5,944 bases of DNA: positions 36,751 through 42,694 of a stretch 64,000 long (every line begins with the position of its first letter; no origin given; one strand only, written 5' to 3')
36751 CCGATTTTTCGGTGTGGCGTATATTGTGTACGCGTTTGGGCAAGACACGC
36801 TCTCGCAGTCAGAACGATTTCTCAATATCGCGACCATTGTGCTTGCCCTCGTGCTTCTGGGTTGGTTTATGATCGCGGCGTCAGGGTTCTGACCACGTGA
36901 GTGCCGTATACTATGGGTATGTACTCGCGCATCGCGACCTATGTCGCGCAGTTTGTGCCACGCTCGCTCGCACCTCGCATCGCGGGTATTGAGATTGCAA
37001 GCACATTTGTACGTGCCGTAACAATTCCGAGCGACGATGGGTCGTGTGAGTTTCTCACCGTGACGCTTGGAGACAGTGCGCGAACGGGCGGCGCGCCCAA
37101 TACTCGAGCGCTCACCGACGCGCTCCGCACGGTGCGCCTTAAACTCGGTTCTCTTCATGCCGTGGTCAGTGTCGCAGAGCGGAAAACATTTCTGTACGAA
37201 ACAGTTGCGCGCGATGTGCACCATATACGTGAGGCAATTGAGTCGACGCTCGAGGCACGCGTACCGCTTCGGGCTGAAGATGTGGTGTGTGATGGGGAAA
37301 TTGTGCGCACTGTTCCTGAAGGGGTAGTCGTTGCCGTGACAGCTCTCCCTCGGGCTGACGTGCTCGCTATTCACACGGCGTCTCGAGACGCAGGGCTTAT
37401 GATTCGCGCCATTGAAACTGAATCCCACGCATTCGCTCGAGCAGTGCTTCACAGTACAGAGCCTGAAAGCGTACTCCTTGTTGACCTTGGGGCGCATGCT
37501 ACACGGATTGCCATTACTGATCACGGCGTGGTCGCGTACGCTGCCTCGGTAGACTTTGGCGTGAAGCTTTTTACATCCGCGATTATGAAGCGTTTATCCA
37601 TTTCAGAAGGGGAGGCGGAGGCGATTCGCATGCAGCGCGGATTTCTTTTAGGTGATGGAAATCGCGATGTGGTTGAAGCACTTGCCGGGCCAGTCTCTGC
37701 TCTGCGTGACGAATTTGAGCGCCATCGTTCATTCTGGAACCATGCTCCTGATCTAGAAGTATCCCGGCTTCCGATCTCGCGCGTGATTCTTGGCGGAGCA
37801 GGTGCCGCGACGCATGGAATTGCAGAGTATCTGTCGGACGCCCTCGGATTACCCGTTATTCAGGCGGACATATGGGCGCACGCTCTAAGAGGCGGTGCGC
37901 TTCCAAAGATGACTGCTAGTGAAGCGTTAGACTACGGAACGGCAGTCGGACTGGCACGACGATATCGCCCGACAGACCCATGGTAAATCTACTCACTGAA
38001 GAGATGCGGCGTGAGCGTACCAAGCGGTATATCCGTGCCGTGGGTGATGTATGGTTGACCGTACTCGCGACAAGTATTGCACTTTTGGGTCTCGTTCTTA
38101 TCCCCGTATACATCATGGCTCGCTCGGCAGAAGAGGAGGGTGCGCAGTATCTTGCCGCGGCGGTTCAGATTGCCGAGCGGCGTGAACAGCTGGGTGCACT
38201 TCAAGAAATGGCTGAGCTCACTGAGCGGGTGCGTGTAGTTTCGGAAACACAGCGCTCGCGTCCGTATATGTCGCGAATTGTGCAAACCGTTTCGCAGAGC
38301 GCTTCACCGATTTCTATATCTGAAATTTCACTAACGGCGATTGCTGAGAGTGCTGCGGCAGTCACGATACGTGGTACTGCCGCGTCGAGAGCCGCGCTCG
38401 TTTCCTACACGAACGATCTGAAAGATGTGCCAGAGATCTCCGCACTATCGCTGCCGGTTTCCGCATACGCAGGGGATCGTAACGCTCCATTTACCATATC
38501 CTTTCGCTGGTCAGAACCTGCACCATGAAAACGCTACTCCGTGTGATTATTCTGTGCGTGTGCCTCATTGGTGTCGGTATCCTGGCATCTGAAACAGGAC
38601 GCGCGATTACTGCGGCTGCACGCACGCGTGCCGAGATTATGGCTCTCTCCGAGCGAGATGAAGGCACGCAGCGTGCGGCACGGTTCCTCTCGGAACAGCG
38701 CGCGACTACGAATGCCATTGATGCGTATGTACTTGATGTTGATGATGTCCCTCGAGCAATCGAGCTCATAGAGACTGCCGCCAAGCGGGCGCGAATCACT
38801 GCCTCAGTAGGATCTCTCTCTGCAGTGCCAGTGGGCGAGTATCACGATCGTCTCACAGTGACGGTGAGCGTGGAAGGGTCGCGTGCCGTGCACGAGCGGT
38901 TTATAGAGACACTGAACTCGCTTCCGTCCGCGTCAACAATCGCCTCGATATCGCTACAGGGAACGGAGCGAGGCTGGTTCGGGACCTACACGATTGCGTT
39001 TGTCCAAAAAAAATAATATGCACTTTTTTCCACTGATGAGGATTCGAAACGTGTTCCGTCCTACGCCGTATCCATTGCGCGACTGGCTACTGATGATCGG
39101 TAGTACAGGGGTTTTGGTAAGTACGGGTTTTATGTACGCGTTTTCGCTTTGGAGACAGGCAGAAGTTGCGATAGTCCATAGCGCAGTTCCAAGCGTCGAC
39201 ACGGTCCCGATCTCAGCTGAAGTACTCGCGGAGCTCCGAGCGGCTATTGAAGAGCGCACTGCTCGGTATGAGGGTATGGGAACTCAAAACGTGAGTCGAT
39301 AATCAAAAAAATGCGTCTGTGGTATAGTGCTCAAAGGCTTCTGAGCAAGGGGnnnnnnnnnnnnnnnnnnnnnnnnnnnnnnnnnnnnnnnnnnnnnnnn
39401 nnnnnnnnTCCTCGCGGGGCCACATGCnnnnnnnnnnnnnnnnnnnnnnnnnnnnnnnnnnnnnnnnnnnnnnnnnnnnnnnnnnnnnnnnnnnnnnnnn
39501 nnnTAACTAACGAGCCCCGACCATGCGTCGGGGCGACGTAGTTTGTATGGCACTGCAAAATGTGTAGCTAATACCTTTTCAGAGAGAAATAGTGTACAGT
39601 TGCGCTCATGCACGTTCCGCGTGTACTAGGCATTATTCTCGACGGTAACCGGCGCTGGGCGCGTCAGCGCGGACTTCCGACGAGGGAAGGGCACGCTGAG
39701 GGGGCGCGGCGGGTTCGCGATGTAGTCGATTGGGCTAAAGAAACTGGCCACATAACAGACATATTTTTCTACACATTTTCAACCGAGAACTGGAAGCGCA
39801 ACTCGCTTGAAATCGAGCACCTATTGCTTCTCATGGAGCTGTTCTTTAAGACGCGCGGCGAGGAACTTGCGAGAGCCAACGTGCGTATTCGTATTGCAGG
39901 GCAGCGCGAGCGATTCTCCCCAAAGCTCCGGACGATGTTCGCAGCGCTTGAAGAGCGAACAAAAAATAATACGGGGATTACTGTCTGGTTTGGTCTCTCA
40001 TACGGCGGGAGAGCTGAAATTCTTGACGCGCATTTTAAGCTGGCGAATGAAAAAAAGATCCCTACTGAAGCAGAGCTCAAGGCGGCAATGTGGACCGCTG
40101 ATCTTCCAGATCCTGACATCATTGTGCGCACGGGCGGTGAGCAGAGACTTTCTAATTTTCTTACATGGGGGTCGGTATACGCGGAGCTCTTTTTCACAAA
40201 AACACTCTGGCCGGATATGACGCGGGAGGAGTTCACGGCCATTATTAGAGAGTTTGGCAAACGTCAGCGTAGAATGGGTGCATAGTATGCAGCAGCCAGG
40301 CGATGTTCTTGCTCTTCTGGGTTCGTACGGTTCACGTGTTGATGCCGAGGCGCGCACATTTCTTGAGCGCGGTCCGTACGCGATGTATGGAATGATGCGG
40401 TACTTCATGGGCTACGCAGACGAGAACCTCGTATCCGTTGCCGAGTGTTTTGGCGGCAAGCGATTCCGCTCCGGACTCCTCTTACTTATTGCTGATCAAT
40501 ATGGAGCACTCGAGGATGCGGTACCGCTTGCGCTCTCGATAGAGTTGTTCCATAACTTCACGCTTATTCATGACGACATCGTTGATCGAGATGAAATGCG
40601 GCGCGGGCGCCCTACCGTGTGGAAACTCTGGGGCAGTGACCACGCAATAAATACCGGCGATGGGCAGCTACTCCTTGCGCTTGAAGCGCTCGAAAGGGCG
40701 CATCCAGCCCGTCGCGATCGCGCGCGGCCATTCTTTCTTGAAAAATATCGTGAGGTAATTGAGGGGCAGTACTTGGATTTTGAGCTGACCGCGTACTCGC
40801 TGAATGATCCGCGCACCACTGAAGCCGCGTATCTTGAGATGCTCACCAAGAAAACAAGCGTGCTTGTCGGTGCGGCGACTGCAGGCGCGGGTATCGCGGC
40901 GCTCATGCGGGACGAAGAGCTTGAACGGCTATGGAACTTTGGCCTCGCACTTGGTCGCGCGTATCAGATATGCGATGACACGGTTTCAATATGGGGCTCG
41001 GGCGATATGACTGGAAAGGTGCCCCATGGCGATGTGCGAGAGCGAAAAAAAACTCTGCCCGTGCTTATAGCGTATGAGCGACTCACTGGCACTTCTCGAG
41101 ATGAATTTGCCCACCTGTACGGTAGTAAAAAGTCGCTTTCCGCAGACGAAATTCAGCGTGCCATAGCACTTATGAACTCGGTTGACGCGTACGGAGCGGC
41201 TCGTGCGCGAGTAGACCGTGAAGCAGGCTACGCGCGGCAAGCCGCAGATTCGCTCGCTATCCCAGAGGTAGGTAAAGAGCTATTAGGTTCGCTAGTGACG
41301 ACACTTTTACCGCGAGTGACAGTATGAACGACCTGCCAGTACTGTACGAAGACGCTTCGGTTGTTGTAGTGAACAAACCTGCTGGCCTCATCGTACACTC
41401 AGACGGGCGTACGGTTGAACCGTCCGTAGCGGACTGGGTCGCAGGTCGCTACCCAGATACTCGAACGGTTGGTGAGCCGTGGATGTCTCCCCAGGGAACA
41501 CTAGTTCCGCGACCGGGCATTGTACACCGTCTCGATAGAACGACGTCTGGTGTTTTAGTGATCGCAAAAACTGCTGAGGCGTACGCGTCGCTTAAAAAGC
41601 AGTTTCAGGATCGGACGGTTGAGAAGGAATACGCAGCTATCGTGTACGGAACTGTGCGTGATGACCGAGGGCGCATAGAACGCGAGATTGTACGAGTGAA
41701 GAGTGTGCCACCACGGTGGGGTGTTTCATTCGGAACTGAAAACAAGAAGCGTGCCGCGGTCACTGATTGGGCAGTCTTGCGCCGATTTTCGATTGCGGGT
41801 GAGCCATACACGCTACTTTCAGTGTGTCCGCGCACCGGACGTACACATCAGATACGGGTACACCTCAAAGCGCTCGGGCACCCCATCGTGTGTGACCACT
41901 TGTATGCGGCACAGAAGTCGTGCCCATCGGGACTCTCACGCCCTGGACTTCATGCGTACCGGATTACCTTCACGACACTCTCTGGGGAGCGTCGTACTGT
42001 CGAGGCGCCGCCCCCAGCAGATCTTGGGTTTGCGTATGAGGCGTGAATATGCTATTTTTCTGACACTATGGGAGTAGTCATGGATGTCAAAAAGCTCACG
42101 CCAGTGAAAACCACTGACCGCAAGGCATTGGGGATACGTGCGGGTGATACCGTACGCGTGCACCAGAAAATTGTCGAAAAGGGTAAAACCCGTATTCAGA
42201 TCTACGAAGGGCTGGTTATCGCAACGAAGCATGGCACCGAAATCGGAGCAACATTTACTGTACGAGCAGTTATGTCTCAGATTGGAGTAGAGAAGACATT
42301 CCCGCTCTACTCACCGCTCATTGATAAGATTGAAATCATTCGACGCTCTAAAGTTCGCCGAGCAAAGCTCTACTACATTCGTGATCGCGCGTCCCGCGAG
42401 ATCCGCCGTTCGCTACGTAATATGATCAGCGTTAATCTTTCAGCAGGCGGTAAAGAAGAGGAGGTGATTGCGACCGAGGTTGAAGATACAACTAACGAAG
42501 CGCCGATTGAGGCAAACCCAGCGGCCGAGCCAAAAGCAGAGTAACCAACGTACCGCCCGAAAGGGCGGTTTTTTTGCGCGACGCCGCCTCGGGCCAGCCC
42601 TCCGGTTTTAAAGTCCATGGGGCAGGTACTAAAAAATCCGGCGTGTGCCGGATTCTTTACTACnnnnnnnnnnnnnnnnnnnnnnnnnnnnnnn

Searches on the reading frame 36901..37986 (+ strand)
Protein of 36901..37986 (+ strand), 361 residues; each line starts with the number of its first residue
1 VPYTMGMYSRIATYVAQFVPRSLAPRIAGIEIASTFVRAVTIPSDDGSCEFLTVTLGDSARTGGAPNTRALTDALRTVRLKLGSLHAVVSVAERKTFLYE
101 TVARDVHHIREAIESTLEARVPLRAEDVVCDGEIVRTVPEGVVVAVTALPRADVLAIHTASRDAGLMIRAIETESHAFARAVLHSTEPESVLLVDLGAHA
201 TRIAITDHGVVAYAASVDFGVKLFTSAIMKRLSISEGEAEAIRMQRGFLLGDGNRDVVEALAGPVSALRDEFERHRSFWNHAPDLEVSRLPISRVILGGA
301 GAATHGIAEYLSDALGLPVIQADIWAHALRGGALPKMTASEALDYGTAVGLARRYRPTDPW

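Call 70: search_protein_families(library=pfam, proteins=[window:36901-37986:+], max_evalue=0.0001)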
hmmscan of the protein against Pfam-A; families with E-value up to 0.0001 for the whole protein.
window:36901-37986:+ (361 aa): 3 families
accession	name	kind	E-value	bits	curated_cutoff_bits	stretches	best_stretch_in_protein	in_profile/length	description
PF11104.14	PilM_2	-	6.4e-16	58.6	27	1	30-354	2-338/340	Type IV pilus assembly protein PilM;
PF14450.12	FtsA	-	7.5e-09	36.5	31.8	1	193-319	2-107/127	Cell division protein FtsA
PF06723.19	MreB_Mbl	-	5e-08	32.6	27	0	155-248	110-210/327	MreB/Mbl protein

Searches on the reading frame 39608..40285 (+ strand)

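Call 70: search_protein_families(library=pfam, proteins=[window:39608-40285:+], max_evalue=0.0001)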
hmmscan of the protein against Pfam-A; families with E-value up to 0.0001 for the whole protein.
window:39608-40285:+ (225 aa): 1 family
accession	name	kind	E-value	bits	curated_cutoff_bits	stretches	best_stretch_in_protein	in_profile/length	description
PF01255.24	Prenyltransf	-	4e-69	233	27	1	10-224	1-219/219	Putative undecaprenyl diphosphate synthase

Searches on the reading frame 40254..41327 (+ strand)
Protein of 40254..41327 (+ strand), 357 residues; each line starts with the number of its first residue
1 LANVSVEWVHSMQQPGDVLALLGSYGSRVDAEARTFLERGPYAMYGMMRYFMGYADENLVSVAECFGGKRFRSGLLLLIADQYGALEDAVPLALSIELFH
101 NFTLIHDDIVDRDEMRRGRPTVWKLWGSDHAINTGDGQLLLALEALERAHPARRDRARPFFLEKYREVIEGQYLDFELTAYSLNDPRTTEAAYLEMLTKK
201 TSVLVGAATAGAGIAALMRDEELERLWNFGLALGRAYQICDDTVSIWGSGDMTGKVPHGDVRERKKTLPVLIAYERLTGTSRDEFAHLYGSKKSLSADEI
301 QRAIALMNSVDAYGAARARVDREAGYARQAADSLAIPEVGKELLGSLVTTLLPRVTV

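Call 70: search_protein_families(library=pfam, proteins=[window:40254-41327:+], max_evalue=0.0001)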
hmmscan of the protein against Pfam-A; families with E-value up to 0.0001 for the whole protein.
window:40254-41327:+ (357 aa): 1 family
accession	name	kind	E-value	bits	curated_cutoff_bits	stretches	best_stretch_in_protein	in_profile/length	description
PF00348.22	polyprenyl_synt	-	1.3e-51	175.7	27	1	67-307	15-251/251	Polyprenyl synthetase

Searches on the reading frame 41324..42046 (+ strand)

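Call 70: search_protein_families(library=pfam, proteins=[window:41324-42046:+], max_evalue=0.0001)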
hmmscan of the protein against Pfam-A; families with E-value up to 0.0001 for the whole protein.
window:41324-42046:+ (240 aa): 1 family
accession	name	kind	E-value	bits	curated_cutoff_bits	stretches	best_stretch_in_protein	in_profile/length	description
PF00849.27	PseudoU_synth_2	-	8.8e-32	110.9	26.8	1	13-182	2-151/152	RNA pseudouridylate synthase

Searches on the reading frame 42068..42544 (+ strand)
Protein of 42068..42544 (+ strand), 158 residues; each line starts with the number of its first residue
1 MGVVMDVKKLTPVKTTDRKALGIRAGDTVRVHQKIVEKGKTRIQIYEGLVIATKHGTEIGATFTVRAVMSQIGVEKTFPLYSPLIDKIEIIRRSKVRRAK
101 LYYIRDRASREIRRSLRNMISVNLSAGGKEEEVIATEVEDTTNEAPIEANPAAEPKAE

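Call 70: search_protein_families(library=pfam, proteins=[window:42068-42544:+], max_evalue=0.0001)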
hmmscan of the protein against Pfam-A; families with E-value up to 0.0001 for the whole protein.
window:42068-42544:+ (158 aa): 1 family
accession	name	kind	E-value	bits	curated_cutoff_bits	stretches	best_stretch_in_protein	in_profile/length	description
PF01245.26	Ribosomal_L19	-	9.8e-35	119.3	22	1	18-113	13-107/111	Ribosomal protein L19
